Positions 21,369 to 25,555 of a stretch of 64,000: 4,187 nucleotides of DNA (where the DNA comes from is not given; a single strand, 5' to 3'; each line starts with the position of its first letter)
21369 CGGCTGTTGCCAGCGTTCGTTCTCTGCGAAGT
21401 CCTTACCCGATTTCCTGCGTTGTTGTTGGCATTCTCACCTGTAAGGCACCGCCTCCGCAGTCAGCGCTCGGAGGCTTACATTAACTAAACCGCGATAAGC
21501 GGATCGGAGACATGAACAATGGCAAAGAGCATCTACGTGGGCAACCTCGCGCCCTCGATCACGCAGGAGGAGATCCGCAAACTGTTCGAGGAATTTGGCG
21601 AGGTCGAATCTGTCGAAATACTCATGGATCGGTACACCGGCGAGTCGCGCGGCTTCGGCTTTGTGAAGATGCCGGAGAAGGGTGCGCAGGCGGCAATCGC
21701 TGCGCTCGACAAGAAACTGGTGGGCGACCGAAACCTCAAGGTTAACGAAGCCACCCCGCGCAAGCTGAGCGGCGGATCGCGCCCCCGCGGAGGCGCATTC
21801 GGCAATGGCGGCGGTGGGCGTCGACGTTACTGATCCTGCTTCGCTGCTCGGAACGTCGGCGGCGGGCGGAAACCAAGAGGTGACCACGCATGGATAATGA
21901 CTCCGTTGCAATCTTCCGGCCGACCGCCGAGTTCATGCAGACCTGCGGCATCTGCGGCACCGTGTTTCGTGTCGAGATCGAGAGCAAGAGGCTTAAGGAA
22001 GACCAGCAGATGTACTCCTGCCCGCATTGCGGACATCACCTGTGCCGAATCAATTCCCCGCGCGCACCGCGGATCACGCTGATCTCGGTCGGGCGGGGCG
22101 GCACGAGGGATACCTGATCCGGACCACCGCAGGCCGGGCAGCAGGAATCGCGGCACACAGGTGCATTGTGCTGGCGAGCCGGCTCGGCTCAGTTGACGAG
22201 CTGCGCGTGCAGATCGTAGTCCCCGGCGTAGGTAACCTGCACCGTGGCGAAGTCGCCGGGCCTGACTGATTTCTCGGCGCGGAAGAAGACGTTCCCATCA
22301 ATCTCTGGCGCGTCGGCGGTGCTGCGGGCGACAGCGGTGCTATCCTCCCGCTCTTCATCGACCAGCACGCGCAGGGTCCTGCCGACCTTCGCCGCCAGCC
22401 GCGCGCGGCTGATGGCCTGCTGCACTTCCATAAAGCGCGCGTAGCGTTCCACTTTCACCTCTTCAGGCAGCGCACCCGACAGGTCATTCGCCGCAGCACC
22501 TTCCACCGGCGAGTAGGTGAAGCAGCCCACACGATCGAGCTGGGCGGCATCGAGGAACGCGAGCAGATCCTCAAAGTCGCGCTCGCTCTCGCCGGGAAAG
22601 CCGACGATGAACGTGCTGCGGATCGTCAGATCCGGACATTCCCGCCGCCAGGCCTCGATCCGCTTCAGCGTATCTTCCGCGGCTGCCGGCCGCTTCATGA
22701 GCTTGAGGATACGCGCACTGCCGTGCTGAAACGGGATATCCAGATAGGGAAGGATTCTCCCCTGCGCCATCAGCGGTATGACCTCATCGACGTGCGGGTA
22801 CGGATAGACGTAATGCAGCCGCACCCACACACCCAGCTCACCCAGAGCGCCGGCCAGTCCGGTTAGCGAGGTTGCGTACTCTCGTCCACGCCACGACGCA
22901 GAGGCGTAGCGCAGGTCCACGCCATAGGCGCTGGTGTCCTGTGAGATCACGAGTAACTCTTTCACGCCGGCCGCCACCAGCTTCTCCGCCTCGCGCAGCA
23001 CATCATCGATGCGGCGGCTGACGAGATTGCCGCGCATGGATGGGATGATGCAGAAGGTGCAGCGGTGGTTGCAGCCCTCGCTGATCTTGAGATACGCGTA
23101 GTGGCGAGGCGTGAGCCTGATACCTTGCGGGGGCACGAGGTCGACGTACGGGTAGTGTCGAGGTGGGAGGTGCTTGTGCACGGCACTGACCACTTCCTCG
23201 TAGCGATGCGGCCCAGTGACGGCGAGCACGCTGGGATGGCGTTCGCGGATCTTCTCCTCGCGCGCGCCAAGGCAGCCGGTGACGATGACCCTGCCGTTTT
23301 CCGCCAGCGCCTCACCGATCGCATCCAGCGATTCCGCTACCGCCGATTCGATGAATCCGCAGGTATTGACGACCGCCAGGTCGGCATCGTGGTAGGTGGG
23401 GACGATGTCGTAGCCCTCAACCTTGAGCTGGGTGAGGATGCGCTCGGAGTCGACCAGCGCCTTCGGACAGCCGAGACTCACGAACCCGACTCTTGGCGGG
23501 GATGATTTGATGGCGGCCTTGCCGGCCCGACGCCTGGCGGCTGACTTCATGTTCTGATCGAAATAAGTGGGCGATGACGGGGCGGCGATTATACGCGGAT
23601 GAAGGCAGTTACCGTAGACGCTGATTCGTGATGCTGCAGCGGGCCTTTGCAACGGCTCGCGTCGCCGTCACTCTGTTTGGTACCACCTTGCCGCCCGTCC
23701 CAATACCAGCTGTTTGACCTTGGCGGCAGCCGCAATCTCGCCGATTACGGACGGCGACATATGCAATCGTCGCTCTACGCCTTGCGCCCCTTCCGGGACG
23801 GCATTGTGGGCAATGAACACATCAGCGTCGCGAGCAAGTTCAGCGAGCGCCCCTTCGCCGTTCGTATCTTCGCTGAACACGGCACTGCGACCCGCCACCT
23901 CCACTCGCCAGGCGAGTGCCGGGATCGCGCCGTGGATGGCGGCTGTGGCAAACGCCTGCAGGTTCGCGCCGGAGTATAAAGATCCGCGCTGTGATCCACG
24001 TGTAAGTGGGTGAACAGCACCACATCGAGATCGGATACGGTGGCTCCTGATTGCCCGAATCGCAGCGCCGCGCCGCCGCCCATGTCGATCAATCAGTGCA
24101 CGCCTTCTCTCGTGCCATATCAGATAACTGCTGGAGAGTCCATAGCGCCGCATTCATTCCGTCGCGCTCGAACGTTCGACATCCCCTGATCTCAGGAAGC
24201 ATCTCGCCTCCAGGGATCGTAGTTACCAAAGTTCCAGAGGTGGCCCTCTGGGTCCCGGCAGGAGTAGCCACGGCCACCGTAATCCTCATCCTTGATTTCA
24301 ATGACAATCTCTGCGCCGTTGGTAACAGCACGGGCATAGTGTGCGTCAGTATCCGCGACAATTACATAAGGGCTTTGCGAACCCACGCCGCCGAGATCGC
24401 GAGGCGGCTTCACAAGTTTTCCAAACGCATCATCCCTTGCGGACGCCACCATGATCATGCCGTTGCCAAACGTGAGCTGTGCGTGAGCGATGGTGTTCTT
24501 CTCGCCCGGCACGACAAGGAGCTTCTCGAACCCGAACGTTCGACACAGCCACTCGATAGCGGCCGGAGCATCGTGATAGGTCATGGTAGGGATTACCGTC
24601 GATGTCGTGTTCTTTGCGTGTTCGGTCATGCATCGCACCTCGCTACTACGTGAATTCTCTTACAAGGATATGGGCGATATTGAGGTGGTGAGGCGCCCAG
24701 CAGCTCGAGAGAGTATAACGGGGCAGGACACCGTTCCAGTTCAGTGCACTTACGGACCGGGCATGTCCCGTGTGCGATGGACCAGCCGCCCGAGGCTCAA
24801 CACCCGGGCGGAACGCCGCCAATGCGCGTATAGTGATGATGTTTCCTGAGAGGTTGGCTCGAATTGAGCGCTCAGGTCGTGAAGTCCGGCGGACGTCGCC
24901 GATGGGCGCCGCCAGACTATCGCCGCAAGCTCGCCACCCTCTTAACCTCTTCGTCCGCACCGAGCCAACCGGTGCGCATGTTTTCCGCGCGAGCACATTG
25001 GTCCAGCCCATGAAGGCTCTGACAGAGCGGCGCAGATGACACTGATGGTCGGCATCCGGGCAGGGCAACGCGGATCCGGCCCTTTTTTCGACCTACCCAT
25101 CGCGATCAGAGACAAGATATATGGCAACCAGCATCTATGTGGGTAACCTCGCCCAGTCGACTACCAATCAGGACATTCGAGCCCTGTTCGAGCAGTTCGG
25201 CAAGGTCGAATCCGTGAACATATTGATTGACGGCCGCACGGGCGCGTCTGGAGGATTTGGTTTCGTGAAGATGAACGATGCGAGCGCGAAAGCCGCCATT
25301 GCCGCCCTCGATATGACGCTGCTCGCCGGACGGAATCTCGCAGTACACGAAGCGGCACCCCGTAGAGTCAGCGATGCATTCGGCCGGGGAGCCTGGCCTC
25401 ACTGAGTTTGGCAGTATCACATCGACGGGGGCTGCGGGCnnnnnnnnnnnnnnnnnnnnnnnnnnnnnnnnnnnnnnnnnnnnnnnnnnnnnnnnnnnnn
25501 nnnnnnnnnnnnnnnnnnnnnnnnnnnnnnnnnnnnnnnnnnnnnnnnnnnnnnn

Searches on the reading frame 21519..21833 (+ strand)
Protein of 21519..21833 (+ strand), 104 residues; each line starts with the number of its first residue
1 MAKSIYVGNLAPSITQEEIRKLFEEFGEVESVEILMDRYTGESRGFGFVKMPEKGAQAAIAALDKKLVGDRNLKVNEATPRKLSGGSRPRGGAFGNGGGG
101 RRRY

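Call 66: search_protein_families(library=pfam, proteins=[window:21519-21833:+], max_evalue=0.001)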
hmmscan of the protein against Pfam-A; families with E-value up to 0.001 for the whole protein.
window:21519-21833:+ (104 aa): 1 family
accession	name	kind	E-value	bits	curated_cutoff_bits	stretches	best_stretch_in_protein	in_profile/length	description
PF00076.28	RRM_1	-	2.8e-20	72.4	20.7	1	5-74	1-70/70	RNA recognition motif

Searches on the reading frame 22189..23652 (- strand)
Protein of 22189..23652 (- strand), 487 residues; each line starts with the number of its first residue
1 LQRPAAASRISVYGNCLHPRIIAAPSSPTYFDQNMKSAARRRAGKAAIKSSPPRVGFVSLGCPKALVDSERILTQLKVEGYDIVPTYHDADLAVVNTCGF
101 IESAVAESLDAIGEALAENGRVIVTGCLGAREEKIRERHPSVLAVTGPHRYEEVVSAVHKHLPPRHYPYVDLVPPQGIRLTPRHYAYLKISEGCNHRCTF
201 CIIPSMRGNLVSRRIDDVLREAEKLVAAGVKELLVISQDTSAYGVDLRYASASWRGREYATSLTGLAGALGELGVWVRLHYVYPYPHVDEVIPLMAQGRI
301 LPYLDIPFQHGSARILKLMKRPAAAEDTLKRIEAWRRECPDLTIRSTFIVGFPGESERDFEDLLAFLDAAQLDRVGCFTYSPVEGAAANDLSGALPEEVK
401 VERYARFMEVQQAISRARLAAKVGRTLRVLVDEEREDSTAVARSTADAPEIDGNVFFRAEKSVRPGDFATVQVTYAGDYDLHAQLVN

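Call 47: search_protein_families(library=pfam, proteins=[window:22189-23652:-], max_evalue=0.00001)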
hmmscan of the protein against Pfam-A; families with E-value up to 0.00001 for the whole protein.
window:22189-23652:- (487 aa): 3 families
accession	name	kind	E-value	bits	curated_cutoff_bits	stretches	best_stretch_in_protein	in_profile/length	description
PF04055.27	Radical_SAM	-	1.4e-24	87.5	29.5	1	189-367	2-166/166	Radical SAM superfamily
PF18693.7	TRAM_2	-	3.7e-20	72.3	27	1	423-486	1-63/63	TRAM domain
PF00919.26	UPF0004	-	2.7e-19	69.4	27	1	54-146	1-97/98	Uncharacterized protein family UPF0004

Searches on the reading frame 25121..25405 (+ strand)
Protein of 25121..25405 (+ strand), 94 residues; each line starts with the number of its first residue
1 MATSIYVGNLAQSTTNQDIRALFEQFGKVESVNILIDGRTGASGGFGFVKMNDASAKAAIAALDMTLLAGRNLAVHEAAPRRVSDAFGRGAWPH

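Call 66: search_protein_families(library=pfam, proteins=[window:25121-25405:+], max_evalue=0.001)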
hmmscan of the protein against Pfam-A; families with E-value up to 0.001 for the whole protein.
window:25121-25405:+ (94 aa): 1 family
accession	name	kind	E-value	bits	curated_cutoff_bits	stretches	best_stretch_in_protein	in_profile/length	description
PF00076.28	RRM_1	-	5.8e-19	68.2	20.7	1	5-73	1-69/70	RNA recognition motif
